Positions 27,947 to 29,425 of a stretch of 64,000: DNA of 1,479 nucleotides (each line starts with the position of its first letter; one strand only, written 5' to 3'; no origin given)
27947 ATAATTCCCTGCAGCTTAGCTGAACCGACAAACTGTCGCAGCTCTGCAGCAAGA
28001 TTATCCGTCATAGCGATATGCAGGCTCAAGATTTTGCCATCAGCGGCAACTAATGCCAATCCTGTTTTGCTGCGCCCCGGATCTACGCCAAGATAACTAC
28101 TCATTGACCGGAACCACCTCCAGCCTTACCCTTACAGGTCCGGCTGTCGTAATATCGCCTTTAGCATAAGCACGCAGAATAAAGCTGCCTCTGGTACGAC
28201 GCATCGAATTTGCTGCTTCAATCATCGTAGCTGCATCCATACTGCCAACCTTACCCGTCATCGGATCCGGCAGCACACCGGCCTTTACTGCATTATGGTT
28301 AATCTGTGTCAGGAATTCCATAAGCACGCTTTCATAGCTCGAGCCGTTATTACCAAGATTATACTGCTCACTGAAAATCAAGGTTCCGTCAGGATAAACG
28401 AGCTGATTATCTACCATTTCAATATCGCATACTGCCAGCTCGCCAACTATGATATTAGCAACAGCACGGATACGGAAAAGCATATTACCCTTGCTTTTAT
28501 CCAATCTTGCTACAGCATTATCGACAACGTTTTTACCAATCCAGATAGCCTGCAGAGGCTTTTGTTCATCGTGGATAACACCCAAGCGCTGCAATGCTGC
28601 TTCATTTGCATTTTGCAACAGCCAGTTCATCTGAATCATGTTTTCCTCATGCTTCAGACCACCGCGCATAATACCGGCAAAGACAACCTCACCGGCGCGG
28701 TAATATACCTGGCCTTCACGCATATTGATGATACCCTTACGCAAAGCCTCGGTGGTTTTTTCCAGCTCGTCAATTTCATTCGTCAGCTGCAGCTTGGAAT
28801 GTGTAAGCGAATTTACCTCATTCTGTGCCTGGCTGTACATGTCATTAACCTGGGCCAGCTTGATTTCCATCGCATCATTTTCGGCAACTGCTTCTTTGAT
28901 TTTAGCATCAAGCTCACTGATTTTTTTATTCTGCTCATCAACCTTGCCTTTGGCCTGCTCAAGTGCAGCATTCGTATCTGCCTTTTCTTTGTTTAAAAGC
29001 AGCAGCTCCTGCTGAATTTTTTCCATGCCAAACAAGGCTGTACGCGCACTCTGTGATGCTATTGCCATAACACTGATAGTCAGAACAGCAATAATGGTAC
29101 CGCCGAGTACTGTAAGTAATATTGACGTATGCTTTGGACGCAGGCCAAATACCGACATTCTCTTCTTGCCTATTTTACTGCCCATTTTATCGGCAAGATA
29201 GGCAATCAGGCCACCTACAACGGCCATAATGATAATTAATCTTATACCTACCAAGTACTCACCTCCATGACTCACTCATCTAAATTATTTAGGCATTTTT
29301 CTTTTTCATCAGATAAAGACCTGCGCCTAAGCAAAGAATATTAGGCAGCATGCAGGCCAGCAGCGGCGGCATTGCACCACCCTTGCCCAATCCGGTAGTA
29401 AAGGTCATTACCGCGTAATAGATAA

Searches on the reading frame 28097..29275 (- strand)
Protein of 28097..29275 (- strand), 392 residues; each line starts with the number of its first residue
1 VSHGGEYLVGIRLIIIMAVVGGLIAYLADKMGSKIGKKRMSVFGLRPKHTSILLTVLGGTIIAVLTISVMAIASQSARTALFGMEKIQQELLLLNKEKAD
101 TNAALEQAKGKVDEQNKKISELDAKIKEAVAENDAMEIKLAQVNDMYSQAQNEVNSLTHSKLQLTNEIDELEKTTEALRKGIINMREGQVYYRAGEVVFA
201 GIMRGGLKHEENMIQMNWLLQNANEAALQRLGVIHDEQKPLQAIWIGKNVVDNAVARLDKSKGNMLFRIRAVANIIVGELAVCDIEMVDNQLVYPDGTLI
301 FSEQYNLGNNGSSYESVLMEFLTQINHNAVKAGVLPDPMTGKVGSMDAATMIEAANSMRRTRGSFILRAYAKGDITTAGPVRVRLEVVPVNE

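Call 58: search_protein_families(library=pfam, proteins=[window:28097-29275:-], max_evalue=0.001)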
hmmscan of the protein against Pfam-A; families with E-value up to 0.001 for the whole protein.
window:28097-29275:- (392 aa): 1 family
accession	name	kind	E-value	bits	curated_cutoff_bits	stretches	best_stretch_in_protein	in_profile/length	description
PF11283.13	DUF3084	-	4.1e-27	94.4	25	1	11-85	2-76/77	Protein of unknown function (DUF3084)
